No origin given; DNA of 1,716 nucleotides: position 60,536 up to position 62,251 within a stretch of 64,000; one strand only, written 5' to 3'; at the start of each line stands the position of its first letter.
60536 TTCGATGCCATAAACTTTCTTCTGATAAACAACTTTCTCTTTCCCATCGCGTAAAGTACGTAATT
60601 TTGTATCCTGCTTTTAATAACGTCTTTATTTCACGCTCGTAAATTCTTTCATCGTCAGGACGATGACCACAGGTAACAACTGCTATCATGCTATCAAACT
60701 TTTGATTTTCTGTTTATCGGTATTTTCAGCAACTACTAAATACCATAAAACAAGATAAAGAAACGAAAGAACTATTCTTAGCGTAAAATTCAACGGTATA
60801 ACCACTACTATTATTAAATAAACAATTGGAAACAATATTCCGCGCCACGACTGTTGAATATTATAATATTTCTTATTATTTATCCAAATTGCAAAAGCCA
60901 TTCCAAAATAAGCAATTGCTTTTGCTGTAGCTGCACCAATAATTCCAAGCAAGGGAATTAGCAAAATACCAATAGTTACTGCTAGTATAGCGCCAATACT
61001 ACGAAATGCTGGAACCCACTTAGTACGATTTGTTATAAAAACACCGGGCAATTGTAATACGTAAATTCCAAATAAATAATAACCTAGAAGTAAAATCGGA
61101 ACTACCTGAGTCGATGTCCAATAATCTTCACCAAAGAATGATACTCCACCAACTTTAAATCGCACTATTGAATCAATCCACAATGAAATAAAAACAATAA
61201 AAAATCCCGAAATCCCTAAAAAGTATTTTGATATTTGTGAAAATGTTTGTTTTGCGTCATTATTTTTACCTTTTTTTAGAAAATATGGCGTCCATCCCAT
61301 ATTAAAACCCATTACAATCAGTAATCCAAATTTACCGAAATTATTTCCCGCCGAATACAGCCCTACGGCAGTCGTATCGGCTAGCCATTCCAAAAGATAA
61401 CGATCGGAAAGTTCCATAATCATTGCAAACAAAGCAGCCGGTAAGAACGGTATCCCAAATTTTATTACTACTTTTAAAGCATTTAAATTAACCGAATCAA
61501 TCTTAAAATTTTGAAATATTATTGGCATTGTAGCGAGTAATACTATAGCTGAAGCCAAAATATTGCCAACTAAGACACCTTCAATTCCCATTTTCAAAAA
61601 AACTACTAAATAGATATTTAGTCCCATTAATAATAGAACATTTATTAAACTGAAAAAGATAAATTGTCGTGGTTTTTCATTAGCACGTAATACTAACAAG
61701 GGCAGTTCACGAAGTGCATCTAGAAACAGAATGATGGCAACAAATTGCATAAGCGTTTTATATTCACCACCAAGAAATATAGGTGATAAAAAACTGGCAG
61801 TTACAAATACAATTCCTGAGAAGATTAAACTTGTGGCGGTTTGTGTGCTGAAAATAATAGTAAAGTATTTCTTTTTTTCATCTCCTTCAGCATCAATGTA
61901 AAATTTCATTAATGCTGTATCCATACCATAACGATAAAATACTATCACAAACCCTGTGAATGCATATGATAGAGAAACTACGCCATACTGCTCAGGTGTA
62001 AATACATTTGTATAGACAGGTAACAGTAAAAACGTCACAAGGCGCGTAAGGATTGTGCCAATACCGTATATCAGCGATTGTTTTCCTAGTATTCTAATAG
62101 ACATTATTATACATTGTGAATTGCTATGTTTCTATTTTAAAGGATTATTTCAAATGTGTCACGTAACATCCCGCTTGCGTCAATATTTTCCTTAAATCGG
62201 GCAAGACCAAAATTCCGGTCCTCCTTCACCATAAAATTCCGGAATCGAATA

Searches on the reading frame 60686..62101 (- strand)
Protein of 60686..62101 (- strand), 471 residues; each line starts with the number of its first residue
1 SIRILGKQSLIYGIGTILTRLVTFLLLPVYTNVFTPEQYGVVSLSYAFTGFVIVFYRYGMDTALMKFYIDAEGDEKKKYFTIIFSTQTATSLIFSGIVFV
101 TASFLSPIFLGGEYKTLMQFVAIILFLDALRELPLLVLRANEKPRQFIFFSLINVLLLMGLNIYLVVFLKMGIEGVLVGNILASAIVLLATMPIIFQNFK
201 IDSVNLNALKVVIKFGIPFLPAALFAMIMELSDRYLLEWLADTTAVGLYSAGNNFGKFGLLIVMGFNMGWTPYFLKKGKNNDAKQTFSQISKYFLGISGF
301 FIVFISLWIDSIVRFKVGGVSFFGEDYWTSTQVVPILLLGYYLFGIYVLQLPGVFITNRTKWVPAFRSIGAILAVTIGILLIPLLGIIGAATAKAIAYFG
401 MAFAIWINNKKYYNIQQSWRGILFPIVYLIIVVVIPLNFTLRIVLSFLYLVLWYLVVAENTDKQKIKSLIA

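Call 91: search_protein_families(library=pfam, proteins=[window:60686-62101:-], max_evalue=0.00001)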
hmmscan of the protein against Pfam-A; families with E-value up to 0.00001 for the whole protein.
window:60686-62101:- (471 aa): 2 families
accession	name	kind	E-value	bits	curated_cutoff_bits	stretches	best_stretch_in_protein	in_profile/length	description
PF01943.22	Polysacc_synt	-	1.8e-22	80.5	28.2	1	6-275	2-271/274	Polysaccharide biosynthesis protein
PF13440.11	Polysacc_synt_3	-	6.5e-18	65.4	23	1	34-255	6-220/293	Polysaccharide biosynthesis protein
